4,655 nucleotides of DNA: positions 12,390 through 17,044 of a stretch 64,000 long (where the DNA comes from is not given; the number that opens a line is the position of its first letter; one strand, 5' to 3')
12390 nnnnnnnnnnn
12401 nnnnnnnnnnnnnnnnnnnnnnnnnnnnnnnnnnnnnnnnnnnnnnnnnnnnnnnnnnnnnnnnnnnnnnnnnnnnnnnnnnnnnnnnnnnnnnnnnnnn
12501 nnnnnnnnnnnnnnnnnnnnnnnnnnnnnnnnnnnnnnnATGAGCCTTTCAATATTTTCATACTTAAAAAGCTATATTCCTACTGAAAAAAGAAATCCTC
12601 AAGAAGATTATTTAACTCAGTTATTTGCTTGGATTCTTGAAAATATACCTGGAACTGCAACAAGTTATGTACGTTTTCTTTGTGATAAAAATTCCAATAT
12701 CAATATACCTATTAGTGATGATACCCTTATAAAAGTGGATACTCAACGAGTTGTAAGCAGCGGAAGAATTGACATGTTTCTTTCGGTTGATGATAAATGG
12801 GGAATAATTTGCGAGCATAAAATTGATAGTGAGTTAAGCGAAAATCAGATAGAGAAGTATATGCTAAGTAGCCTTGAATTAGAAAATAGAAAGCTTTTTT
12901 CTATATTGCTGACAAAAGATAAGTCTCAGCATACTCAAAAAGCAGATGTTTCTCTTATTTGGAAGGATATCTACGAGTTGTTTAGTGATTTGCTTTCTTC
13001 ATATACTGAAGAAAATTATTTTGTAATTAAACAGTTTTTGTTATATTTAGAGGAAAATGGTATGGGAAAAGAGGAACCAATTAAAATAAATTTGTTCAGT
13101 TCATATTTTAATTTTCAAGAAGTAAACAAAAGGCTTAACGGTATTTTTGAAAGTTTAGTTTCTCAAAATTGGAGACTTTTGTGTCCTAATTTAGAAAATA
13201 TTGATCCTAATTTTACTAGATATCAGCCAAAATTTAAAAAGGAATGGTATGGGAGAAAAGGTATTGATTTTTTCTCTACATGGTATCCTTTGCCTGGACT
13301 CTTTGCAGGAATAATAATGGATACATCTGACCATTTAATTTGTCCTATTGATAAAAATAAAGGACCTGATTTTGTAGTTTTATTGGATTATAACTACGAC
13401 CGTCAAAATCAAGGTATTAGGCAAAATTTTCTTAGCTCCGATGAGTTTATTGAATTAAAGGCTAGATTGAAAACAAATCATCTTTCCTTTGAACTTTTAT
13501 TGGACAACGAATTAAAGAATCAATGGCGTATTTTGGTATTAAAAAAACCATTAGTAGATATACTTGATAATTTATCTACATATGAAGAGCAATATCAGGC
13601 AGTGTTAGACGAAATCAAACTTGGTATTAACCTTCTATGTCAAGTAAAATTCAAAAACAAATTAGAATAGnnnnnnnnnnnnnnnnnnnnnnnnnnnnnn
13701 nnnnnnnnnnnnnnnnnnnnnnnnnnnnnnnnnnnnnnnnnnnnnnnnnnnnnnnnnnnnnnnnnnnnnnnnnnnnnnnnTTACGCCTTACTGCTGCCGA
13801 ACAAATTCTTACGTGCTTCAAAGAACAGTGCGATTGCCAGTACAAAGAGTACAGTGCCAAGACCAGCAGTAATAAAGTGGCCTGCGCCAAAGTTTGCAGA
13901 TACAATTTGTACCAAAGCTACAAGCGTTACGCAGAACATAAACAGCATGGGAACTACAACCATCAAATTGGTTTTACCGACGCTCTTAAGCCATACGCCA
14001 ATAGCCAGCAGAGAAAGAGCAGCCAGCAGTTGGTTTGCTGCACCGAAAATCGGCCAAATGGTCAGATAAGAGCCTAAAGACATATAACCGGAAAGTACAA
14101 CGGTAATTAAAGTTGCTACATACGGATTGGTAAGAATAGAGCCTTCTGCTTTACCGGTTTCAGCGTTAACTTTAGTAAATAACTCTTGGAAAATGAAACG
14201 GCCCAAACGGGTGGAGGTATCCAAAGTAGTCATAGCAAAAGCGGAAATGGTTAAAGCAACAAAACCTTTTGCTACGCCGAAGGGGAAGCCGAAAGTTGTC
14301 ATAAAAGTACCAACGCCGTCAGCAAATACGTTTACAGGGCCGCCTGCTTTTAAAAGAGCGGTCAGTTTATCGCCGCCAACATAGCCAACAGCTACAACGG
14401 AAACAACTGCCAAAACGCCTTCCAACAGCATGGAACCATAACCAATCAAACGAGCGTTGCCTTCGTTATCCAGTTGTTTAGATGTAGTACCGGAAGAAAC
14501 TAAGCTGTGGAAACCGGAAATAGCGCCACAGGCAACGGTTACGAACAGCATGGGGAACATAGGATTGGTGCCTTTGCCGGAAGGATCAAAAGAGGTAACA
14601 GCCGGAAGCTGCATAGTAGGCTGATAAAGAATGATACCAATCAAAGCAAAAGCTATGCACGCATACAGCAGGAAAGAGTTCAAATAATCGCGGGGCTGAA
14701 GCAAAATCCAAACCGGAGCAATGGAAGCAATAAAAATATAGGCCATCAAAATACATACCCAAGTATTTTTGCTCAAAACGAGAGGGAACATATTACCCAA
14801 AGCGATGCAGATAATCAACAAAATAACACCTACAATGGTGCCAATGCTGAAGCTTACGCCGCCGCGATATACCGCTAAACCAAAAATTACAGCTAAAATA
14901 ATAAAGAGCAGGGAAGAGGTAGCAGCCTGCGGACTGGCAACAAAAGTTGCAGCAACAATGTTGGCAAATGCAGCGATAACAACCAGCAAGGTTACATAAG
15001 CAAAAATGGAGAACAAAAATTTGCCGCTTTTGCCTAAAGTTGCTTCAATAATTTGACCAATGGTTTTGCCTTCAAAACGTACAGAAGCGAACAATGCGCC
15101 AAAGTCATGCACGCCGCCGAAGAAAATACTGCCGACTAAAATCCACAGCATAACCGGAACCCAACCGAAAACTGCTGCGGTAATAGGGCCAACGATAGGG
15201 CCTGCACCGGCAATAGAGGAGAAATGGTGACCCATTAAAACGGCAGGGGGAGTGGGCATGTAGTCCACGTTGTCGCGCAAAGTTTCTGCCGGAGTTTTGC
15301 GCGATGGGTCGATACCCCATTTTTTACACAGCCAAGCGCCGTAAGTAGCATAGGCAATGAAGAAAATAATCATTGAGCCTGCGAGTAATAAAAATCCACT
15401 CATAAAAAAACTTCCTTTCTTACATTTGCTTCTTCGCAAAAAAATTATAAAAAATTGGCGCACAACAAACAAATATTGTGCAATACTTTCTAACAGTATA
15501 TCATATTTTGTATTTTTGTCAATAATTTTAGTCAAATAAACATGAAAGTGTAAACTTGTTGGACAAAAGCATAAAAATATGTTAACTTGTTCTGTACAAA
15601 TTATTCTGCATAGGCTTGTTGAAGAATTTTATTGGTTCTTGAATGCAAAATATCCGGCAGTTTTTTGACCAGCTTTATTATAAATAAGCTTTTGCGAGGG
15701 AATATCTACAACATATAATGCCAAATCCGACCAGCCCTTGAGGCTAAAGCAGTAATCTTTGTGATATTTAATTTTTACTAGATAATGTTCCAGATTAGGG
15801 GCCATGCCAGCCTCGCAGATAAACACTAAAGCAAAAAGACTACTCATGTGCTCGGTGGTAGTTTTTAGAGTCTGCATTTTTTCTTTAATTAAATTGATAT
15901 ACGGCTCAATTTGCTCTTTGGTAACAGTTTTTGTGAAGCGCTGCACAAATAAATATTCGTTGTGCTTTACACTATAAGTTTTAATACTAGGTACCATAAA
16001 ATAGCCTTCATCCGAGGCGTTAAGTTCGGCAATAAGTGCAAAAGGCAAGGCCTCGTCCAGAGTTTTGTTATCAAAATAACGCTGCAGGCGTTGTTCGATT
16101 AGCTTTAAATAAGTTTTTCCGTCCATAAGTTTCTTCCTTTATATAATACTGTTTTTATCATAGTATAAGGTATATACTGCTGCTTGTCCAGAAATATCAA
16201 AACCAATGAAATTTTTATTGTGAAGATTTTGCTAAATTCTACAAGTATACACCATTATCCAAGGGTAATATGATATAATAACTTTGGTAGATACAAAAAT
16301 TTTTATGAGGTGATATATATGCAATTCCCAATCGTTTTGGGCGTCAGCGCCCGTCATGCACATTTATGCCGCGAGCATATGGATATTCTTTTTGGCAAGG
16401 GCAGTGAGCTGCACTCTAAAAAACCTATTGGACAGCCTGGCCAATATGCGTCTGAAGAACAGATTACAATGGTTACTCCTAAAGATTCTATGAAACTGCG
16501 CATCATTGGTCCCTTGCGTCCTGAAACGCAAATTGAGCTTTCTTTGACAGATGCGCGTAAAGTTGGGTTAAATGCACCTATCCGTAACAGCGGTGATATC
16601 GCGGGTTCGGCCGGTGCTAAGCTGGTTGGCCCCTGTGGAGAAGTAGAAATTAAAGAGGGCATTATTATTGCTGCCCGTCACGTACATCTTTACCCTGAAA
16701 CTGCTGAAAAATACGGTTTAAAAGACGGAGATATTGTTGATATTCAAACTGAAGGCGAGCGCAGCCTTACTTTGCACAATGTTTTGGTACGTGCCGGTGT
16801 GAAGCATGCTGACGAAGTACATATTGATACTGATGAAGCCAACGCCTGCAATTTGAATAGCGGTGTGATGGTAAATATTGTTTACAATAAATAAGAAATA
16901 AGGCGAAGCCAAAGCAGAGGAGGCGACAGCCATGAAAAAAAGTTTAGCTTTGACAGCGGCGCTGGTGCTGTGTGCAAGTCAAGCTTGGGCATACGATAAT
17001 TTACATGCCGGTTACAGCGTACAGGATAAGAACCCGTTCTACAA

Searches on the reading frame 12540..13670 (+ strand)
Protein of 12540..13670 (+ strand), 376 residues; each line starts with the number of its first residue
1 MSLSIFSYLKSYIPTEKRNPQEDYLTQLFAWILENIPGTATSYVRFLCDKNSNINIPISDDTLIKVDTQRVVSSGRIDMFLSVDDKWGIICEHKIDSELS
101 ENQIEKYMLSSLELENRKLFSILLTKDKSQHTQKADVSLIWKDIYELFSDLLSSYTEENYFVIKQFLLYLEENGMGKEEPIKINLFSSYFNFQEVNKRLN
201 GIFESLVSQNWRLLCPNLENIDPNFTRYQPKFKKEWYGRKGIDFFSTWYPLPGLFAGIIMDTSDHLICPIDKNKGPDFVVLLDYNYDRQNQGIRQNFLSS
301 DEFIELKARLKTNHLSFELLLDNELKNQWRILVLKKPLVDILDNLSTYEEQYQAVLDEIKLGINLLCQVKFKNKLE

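Call 72: search_protein_families(library=pfam, proteins=[window:12540-13670:+], max_evalue=0.00001)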
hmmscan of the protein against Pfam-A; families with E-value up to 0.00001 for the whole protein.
window:12540-13670:+ (376 aa): 1 family
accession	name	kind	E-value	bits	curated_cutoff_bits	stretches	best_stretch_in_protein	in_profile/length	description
PF14281.12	PDDEXK_4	-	1.7e-06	28.6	22.3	1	25-160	16-153/183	PD-(D/E)XK nuclease superfamily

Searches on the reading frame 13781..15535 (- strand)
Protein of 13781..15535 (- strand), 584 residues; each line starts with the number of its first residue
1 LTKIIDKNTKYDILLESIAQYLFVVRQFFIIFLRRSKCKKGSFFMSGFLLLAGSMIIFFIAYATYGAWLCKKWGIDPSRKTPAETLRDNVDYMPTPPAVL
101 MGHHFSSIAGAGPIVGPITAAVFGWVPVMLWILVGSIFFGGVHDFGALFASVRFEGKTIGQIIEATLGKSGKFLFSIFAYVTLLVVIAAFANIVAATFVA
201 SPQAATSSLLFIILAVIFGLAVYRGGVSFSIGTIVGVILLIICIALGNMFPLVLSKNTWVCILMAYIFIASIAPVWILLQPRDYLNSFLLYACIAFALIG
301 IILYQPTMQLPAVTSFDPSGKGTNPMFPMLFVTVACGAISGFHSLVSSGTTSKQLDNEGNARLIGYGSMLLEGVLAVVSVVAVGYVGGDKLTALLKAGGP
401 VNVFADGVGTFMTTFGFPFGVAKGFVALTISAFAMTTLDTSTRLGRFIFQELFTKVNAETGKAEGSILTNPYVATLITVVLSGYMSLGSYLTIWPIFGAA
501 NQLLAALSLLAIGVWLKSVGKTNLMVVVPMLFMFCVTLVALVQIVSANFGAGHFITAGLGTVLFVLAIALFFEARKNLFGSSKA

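Call 72: search_protein_families(library=pfam, proteins=[window:13781-15535:-], max_evalue=0.00001)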
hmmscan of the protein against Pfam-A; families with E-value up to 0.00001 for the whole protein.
window:13781-15535:- (584 aa): 1 family
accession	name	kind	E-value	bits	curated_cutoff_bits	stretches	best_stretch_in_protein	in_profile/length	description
PF02554.20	CstA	-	1.8e-161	539.1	27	2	47-386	2-354/560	Carbon starvation protein CstA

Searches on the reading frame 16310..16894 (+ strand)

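Call 72: search_protein_families(library=pfam, proteins=[window:16310-16894:+], max_evalue=0.00001)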
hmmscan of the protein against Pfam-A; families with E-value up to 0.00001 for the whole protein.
window:16310-16894:+ (194 aa): 1 family
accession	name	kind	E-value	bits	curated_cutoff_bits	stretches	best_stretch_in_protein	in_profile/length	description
PF06130.18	PTAC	-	5.7e-71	238.4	25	1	10-182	2-175/176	Phosphate propanoyltransferase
